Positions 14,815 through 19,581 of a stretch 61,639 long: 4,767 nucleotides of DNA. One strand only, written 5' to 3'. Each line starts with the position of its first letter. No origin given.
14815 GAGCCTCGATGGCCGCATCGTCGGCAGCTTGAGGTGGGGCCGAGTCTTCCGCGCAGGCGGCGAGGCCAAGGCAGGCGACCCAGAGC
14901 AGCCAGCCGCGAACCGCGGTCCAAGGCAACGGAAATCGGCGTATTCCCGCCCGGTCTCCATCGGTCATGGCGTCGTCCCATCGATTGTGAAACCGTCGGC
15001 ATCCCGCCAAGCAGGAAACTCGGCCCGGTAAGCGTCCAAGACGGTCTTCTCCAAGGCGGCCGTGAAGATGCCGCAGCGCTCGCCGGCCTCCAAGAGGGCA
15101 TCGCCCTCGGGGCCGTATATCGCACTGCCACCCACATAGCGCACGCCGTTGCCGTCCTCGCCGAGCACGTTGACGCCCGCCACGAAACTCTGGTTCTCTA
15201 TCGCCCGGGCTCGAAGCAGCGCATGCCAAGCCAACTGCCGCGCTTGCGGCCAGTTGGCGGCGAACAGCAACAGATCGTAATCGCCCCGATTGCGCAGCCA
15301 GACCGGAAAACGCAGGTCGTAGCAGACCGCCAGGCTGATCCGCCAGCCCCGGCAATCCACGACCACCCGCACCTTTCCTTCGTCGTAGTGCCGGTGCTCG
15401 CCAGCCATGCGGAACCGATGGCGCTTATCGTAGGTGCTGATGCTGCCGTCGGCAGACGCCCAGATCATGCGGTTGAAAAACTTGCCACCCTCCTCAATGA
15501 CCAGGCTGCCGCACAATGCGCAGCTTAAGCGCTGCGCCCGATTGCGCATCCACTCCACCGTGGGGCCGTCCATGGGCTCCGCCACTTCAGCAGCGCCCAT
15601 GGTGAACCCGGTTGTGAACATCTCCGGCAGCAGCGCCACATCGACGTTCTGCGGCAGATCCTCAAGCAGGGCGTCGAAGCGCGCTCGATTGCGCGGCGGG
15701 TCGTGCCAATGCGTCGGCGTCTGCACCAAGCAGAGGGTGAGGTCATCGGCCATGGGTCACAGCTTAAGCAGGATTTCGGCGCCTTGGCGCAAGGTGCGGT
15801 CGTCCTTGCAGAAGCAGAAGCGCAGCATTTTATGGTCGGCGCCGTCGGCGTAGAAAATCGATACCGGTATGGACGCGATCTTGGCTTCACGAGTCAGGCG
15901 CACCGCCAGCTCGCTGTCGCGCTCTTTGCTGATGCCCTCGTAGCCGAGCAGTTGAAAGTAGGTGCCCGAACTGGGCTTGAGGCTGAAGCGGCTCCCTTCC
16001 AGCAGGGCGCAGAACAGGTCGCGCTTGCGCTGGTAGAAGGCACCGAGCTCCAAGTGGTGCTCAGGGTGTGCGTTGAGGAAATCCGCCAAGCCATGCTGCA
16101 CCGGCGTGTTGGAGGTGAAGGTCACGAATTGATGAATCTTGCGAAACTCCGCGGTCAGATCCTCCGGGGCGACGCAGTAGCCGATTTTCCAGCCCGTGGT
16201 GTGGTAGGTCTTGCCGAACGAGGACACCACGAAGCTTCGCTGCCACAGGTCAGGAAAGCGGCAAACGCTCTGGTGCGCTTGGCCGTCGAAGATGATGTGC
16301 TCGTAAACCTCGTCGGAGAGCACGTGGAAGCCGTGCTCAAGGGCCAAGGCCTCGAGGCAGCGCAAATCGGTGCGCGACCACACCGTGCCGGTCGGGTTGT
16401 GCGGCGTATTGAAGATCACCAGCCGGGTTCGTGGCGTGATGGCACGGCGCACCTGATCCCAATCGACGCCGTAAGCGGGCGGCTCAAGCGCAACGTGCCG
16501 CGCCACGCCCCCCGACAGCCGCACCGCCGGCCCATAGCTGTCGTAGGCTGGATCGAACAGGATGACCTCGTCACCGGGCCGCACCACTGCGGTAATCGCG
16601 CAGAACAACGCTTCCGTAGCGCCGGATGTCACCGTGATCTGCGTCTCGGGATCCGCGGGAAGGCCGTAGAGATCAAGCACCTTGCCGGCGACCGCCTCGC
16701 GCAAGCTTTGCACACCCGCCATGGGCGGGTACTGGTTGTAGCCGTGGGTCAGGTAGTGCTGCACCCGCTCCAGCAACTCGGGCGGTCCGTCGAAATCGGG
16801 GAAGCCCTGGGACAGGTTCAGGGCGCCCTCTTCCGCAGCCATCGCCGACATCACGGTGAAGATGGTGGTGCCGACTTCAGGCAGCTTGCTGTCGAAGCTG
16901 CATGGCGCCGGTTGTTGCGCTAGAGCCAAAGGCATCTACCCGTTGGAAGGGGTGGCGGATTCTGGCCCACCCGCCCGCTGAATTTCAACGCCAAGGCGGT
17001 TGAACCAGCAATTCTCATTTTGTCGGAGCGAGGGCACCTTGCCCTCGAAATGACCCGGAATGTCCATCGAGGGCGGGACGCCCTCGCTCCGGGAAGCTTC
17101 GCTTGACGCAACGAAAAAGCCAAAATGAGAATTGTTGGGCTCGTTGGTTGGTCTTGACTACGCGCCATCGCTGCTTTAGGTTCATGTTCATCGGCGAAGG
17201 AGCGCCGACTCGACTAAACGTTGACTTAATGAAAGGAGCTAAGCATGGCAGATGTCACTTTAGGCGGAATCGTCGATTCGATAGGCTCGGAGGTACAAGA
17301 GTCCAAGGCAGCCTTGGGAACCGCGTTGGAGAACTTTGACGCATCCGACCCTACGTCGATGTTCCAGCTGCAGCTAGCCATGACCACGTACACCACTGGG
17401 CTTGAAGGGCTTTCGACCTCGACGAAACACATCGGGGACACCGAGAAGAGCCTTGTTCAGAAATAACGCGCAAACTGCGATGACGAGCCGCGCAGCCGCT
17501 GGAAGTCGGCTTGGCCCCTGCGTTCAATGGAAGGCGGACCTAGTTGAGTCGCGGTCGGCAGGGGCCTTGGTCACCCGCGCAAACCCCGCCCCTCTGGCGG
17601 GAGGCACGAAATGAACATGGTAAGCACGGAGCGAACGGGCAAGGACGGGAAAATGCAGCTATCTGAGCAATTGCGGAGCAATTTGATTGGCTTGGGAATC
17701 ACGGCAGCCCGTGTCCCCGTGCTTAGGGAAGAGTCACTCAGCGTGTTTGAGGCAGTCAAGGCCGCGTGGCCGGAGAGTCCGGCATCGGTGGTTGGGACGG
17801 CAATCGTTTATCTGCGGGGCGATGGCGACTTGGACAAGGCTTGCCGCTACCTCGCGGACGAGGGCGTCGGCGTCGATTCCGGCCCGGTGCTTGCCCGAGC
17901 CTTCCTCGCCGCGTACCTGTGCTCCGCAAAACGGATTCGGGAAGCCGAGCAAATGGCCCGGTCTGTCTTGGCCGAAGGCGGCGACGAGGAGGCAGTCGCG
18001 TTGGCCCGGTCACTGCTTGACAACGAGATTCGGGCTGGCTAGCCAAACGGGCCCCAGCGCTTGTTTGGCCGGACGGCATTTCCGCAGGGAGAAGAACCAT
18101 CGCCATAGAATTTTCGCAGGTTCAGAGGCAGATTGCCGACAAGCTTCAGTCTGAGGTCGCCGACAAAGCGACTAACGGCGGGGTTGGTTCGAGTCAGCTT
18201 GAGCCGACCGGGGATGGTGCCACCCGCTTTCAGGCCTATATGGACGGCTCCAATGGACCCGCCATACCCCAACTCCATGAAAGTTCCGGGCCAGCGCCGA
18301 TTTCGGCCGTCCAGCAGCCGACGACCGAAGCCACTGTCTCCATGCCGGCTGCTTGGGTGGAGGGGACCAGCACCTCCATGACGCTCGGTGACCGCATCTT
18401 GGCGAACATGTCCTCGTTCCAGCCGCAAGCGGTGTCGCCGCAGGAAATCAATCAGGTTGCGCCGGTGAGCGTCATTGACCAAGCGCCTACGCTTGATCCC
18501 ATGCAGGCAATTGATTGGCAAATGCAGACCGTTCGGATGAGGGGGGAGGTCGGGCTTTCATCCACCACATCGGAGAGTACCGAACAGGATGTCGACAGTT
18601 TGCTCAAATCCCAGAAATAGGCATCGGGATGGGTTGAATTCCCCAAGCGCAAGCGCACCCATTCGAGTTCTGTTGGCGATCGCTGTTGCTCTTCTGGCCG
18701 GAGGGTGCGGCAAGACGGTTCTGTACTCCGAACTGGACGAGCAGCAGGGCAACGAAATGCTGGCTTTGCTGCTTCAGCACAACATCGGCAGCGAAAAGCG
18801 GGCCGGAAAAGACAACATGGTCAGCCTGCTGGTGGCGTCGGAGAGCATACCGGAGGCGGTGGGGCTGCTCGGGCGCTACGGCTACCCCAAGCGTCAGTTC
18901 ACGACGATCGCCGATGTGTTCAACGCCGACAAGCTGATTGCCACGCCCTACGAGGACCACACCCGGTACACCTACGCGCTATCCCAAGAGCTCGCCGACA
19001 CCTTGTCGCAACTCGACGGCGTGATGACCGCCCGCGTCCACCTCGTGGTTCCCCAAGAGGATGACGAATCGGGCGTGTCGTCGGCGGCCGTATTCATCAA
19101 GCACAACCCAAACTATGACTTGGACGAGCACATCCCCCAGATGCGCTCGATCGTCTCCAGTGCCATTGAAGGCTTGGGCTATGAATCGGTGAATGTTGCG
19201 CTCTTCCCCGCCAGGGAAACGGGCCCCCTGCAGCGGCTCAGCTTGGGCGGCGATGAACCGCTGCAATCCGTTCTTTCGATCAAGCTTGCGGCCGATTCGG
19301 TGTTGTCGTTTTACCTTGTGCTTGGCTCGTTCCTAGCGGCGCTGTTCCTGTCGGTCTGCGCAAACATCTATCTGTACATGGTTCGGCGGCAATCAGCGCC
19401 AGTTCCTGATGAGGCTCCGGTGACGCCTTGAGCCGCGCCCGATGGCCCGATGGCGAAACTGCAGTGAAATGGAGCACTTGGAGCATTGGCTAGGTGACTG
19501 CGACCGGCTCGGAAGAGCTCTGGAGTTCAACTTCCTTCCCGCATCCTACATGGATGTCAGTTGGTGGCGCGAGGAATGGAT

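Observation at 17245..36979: Core apparatus set looks incomplete: no sctR, sctS, sctQ, sctD or sctP, and sctT-sctU are attached to the sctJKL operon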

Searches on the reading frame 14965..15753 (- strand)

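Call 7: search_protein_families(library=pfam, max_evalue=0.01, proteins=[window:14965-15753:-])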
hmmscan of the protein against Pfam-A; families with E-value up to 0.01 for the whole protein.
window:14965-15753:- (262 aa): 1 family
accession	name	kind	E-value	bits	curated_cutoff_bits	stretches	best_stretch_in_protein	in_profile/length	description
PF00795.27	CN_hydrolase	-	1.1e-32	113.8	23.2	1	9-243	4-255/256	Carbon-nitrogen hydrolase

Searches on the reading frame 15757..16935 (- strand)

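Call 7: search_protein_families(library=pfam, max_evalue=0.01, proteins=[window:15757-16935:-])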
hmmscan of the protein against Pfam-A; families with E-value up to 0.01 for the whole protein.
window:15757-16935:- (392 aa): 5 families
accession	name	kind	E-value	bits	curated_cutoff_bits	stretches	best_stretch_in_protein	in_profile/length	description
PF00155.27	Aminotran_1_2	-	1.4e-60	205.8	19.7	1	39-387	4-359/361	Aminotransferase class I and II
PF00266.25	Aminotran_5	-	1.1e-07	31.6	21.5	1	51-208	12-175/371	Aminotransferase class-V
PF01041.23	DegT_DnrJ_EryC1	-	1.3e-07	31.7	19.8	1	100-208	43-145/360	DegT/DnrJ/EryC1/StrS aminotransferase family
PF01053.26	Cys_Met_Meta_PP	-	7.8e-07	28.4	27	1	100-209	71-174/381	Cys/Met metabolism PLP-dependent enzyme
PF01212.27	Beta_elim_lyase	-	0.00052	19.9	27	1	97-208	48-168/288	Beta-eliminating lyase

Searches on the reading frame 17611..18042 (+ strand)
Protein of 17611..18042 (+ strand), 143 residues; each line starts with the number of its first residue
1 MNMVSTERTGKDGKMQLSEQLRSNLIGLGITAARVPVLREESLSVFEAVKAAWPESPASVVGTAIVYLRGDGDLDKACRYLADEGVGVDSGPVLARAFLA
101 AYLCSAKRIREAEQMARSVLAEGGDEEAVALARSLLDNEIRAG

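Call 3: search_protein_families(library=pfam, max_evalue=0.01, proteins=[window:17611-18042:+])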
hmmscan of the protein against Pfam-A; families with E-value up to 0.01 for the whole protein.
window:17611-18042:+ (143 aa): 2 families
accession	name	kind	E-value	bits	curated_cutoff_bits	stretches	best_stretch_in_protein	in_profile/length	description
PF09613.16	HrpB1_HrpK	-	0.0002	21.4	29.3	1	18-136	7-121/126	Bacterial type III secretion protein (HrpB1_HrpK)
PF14559.12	TPR_19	-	0.0024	18.6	25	0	70-133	3-65/68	Tetratricopeptide repeat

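Call 26: search_protein_families(library=ncbifam, max_evalue=0.01, proteins=[window:17611-18042:+])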
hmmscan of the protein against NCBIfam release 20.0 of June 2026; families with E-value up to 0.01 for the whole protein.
window:17611-18042:+ (143 aa): 2 families
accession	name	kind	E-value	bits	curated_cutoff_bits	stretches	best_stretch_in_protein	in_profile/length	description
TIGR02561.1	HrpB1_HrpK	equivalog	5.8e-06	26.3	123.85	1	45-137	38-127/183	HrpB1 family type III secretion system apparatus protein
NF052304.1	CdsG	equivalog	0.00038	20.7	170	1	42-137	27-121/133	CdsG family type III secretion system protein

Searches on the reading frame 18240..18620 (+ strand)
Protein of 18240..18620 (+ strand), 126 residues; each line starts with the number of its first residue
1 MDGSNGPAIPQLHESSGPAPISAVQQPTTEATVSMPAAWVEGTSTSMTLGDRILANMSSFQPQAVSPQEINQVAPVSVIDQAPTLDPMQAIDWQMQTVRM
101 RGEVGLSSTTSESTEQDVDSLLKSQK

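Call 3: search_protein_families(library=pfam, max_evalue=0.01, proteins=[window:18240-18620:+])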
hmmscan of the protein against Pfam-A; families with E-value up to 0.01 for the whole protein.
window:18240-18620:+ (126 aa): 1 family
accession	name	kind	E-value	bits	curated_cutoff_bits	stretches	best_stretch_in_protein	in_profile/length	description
PF17001.10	T3SS_basalb_I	-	0.0014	19.5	32.4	1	45-125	17-94/94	Type III secretion basal body protein I, YscI, HrpB, PscI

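Call 26: search_protein_families(library=ncbifam, max_evalue=0.01, proteins=[window:18240-18620:+])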
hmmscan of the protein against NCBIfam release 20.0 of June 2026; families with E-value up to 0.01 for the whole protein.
window:18240-18620:+ (126 aa): 0 families

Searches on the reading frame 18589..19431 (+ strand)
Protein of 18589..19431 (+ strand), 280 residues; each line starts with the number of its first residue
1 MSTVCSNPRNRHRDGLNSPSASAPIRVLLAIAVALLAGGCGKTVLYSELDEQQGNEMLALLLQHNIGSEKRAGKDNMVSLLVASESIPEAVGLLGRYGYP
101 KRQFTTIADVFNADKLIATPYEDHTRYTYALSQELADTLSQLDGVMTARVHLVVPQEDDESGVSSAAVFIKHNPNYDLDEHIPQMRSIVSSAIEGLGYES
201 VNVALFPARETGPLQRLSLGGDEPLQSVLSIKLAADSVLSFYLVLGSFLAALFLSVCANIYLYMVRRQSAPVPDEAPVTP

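Call 3: search_protein_families(library=pfam, max_evalue=0.01, proteins=[window:18589-19431:+])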
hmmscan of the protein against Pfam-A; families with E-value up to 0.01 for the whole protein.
window:18589-19431:+ (280 aa): 1 family
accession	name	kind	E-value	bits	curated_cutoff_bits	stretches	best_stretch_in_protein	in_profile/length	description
PF01514.23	YscJ_FliF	-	1.5e-22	80.7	24.4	1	43-203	7-169/179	Secretory protein of YscJ/FliF family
